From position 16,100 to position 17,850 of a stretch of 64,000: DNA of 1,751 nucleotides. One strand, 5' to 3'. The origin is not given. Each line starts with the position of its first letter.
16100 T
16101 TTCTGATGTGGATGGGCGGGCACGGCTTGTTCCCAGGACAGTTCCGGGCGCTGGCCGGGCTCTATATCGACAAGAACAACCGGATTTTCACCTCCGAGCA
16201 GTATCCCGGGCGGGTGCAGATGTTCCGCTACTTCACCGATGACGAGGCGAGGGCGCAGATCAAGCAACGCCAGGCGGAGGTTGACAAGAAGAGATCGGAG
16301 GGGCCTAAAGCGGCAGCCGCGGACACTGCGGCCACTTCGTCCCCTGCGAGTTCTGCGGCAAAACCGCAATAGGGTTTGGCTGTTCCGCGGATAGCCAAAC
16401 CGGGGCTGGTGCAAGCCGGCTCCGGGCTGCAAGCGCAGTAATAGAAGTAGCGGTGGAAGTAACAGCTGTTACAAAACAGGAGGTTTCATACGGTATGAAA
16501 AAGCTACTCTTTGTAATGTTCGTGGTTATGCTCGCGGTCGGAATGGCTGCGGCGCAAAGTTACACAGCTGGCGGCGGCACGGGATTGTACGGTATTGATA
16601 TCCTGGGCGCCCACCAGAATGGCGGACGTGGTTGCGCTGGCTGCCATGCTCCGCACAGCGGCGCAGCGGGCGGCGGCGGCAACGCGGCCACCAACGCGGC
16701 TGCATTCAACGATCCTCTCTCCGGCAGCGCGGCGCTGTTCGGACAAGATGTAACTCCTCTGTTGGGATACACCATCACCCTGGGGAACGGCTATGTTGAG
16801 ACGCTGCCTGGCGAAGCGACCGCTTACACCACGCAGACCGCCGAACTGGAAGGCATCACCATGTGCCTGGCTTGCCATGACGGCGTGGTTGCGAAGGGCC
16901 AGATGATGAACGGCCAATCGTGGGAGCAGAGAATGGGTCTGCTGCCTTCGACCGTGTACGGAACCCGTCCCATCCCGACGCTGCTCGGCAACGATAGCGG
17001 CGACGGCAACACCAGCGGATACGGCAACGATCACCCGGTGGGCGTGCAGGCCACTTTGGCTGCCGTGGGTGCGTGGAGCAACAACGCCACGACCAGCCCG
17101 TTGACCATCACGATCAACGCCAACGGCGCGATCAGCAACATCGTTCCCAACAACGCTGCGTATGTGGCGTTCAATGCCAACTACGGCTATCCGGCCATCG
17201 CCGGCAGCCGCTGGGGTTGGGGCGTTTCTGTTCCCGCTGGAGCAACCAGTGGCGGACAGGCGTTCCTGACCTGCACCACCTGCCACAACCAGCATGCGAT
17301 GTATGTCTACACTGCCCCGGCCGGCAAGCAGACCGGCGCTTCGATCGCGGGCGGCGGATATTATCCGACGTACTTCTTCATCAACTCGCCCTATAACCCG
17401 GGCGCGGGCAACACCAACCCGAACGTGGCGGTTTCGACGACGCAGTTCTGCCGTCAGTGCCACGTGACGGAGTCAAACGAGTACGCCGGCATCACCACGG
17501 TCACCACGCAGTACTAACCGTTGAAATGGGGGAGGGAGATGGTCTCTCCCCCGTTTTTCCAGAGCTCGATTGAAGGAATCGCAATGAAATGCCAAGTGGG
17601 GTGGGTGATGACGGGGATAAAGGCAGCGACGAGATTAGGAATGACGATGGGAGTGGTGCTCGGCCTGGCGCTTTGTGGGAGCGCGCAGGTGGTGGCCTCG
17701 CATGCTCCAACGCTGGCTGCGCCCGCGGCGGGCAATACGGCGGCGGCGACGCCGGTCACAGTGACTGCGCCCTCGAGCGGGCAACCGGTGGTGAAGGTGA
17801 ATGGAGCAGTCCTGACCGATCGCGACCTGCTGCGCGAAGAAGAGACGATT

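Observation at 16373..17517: Loop-rich tetrahaem cytochrome set apart by the only gap and a stem-loop in the operon: candidate abundant secreted or polymerising subunit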

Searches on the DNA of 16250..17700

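Call 48: search_rna_families(source=window, start=16250, end=17700, threshold=evalue, max_evalue=1)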
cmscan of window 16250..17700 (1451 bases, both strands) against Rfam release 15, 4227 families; matches with E-value up to 1: 0.
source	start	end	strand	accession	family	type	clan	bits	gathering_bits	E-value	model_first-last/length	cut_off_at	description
